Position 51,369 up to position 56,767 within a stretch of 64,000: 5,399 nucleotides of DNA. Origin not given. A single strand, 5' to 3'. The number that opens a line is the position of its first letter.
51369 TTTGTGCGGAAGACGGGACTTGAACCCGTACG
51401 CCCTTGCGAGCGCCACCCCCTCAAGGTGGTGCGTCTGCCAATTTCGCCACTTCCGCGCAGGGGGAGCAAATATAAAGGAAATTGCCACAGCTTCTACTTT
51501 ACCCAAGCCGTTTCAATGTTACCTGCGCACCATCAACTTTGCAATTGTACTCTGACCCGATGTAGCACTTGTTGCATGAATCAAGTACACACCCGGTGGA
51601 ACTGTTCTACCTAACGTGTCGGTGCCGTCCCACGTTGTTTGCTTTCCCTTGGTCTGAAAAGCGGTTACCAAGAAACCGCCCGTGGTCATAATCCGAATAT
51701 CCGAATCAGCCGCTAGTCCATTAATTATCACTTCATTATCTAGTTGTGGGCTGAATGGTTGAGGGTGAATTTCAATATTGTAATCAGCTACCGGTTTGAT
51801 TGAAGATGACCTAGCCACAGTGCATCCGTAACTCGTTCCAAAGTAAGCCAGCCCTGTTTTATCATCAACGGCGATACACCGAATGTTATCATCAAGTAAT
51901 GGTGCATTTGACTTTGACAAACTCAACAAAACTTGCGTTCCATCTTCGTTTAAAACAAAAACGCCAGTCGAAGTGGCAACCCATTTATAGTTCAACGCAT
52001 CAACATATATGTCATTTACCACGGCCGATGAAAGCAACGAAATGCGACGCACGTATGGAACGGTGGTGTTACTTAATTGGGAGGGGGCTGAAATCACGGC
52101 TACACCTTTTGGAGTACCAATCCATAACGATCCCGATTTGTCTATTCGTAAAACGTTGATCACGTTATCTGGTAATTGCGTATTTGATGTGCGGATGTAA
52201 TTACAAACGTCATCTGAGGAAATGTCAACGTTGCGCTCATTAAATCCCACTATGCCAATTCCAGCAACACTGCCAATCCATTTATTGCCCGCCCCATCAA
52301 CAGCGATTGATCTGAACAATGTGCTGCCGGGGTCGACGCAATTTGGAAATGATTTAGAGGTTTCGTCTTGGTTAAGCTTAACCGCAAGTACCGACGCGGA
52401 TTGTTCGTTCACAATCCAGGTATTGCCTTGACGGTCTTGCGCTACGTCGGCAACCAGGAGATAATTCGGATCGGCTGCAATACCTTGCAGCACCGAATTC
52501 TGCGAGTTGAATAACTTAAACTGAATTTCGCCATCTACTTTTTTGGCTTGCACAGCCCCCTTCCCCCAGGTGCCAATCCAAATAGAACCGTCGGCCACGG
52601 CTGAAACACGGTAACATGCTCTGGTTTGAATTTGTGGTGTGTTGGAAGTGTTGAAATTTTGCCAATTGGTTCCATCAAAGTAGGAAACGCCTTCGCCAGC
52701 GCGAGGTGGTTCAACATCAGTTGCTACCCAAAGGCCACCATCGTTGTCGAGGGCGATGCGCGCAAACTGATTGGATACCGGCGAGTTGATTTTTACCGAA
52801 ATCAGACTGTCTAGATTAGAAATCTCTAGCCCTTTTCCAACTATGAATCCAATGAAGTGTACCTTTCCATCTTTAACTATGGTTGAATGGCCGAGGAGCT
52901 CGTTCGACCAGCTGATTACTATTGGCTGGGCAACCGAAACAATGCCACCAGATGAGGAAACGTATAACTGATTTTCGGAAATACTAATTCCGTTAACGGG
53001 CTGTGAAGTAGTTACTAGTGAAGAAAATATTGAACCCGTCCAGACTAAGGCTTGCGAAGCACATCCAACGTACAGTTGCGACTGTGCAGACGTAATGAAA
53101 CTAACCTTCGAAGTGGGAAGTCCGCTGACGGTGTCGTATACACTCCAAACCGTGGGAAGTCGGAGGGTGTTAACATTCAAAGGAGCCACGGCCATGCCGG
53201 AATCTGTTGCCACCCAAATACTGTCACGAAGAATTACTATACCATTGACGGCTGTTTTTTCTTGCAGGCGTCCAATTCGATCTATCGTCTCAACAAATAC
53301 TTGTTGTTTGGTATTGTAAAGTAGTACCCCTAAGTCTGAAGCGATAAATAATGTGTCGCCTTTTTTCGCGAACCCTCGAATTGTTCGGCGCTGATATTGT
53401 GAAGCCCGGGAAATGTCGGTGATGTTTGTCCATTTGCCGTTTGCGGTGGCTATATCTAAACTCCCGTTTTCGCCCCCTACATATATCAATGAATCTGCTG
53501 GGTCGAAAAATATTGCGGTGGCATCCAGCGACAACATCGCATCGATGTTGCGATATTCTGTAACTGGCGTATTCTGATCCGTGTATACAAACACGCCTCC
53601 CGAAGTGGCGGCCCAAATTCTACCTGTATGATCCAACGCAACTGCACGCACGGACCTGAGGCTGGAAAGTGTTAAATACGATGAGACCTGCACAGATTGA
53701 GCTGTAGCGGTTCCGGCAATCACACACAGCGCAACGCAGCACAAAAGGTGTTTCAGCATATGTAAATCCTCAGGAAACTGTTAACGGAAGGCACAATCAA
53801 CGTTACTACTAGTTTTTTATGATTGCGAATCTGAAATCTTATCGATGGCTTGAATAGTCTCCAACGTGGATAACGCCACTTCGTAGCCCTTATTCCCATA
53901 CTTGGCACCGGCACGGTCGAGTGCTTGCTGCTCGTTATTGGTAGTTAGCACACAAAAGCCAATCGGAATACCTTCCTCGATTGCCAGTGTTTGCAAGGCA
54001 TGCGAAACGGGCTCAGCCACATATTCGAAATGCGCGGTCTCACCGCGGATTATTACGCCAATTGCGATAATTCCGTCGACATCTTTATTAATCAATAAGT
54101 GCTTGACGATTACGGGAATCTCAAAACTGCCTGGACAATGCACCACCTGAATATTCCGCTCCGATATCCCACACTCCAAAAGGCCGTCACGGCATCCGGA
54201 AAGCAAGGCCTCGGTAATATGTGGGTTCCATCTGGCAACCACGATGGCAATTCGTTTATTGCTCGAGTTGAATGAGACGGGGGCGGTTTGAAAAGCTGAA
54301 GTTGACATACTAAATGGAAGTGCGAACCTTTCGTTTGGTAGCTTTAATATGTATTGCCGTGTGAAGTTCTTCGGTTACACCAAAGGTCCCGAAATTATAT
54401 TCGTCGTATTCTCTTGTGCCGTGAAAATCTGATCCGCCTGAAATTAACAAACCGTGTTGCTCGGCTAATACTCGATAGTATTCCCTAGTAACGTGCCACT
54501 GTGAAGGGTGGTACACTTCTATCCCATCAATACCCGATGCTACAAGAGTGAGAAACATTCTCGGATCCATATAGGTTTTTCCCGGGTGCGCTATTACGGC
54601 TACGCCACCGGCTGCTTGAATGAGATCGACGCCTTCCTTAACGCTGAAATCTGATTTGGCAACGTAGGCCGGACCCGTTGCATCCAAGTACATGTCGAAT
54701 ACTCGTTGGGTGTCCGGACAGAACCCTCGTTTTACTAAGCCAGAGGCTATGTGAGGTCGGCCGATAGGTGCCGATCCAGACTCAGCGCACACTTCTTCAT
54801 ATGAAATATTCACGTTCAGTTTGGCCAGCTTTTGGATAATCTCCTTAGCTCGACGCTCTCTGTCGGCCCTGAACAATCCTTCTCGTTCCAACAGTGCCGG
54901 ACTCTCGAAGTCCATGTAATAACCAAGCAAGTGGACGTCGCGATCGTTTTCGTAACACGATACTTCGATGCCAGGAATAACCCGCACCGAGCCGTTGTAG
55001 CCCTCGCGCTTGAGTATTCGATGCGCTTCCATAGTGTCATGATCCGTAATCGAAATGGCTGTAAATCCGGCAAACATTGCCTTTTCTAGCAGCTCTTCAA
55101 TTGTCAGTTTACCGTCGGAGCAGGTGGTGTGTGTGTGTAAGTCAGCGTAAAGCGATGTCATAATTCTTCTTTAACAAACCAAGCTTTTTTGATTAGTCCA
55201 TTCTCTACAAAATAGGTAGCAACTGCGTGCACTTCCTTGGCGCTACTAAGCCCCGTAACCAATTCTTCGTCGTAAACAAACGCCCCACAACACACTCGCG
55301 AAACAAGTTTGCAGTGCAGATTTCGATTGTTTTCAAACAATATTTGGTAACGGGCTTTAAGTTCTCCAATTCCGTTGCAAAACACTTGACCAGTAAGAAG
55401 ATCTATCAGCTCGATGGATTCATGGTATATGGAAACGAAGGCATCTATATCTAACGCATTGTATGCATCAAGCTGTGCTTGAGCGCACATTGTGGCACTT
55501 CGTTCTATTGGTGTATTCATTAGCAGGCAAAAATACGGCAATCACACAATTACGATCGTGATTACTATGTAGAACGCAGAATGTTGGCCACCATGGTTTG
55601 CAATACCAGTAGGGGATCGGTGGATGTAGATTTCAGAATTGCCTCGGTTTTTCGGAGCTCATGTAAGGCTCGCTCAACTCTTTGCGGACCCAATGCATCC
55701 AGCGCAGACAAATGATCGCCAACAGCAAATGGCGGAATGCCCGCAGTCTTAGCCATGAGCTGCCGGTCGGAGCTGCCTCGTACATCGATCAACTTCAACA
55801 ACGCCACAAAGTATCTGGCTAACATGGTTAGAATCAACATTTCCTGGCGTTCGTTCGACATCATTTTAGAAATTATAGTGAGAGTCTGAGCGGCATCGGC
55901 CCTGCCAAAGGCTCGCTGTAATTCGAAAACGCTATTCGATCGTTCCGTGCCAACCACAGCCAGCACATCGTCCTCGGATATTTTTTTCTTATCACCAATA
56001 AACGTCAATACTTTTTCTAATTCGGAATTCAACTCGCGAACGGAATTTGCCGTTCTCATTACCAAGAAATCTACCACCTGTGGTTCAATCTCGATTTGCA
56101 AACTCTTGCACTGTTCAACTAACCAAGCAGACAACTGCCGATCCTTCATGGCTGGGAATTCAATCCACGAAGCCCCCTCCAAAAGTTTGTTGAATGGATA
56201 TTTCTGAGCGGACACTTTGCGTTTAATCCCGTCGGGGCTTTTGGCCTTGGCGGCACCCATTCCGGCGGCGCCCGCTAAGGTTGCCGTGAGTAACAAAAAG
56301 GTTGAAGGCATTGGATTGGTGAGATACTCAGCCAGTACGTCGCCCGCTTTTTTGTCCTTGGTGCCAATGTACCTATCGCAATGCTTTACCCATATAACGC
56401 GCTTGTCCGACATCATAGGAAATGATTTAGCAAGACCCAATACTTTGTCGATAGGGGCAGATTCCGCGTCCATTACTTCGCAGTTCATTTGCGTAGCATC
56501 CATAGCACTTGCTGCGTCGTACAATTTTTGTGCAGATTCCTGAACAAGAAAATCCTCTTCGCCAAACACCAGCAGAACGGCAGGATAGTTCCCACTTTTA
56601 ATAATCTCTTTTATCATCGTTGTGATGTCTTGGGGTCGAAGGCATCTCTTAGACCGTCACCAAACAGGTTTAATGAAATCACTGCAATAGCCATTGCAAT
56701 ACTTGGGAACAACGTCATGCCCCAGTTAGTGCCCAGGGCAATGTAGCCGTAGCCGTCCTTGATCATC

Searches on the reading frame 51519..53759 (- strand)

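Call 91: search_protein_families(library=pfam, proteins=[window:51519-53759:-], max_evalue=0.00001)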
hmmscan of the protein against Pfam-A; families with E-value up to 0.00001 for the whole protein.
window:51519-53759:- (746 aa): 2 families
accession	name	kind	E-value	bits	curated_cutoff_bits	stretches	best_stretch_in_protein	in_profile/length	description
PF21544.3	PorZ_N_b_propeller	-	1.6e-18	67.9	27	1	48-197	1-146/154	TSS9, PorZ, N-terminal beta-propeller domain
PF07494.17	Reg_prop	-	4.4e-18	63.5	20.4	0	529-550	2-23/24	Two component regulator propeller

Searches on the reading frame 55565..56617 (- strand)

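Call 91: search_protein_families(library=pfam, proteins=[window:55565-56617:-], max_evalue=0.00001)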
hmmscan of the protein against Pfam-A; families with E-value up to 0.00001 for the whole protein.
window:55565-56617:- (350 aa): 2 families
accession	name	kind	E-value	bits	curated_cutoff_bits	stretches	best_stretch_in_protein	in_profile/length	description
PF06144.19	DNA_pol3_delta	-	9.9e-14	51.8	21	1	16-113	2-101/124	DNA polymerase III, delta subunit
PF21694.2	DNA_pol3_delta_C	-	5.1e-13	49.5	27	1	228-345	2-120/121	DNA polymerase III delta subunit, C-terminal domain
